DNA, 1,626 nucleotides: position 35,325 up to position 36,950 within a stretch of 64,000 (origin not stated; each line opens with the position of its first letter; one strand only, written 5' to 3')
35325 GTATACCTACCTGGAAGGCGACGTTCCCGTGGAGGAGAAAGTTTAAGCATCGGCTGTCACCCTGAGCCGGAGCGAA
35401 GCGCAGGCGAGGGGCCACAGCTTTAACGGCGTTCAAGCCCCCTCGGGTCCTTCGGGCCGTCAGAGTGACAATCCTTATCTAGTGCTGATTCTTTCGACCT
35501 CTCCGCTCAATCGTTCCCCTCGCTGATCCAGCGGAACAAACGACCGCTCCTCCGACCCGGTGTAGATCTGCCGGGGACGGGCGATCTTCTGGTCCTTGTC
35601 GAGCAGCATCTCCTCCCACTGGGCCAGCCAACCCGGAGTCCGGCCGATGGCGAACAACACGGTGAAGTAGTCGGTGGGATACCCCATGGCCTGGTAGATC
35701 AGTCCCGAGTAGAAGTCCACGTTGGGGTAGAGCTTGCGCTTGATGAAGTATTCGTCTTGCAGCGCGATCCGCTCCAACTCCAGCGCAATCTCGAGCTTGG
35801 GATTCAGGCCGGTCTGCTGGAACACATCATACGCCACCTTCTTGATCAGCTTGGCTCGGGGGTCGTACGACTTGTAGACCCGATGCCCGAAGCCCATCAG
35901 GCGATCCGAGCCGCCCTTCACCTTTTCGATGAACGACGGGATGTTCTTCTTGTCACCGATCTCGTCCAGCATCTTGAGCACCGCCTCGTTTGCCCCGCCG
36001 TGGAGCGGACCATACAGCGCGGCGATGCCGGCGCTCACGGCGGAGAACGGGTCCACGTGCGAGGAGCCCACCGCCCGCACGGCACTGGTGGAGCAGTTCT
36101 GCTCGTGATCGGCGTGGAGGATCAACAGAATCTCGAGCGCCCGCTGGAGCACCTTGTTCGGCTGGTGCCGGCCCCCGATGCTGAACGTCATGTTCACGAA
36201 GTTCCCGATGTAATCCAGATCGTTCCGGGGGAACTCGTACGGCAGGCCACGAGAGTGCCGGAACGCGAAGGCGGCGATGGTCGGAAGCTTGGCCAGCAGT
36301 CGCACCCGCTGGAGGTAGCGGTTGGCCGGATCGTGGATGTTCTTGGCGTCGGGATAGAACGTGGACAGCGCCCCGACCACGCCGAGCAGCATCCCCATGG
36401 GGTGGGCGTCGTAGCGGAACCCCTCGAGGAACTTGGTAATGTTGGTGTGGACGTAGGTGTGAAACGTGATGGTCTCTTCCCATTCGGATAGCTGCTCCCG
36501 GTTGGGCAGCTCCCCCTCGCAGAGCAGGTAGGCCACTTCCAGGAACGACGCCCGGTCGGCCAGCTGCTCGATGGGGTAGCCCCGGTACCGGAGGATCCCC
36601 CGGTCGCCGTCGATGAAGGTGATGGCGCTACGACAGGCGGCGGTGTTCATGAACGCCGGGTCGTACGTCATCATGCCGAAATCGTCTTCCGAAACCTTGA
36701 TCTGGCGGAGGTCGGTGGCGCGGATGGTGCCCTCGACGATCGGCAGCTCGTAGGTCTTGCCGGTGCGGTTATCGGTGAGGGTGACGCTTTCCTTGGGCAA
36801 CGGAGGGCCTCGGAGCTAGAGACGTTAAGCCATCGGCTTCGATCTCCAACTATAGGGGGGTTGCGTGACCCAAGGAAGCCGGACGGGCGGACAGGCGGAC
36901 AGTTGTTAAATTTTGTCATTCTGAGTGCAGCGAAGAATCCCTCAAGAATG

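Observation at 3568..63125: Dispersed 7-9 bp tandem arrays are anchored on stop codons at 8 of about 11 loci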

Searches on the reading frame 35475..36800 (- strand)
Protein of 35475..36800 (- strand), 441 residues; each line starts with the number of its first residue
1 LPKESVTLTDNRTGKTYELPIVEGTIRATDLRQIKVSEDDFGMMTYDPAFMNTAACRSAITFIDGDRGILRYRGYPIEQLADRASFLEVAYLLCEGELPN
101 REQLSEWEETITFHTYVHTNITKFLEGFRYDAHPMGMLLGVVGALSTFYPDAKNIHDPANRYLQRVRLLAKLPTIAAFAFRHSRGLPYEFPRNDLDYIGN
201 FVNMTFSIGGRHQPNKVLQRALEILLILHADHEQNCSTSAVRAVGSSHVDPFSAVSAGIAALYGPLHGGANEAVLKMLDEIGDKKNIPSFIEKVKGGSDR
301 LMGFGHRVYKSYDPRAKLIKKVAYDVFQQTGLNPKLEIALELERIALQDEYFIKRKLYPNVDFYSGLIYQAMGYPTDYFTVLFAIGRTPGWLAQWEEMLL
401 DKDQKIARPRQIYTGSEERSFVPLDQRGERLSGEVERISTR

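Call 41: search_protein_families(library=pfam, proteins=[window:35475-36800:-])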
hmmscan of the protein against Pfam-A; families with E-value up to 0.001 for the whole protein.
window:35475-36800:- (441 aa): 1 family
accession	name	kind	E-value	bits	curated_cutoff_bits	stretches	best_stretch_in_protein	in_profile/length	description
PF00285.26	Citrate_synt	-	8e-137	456.5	27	1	50-410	2-357/357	Citrate synthase, C-terminal domain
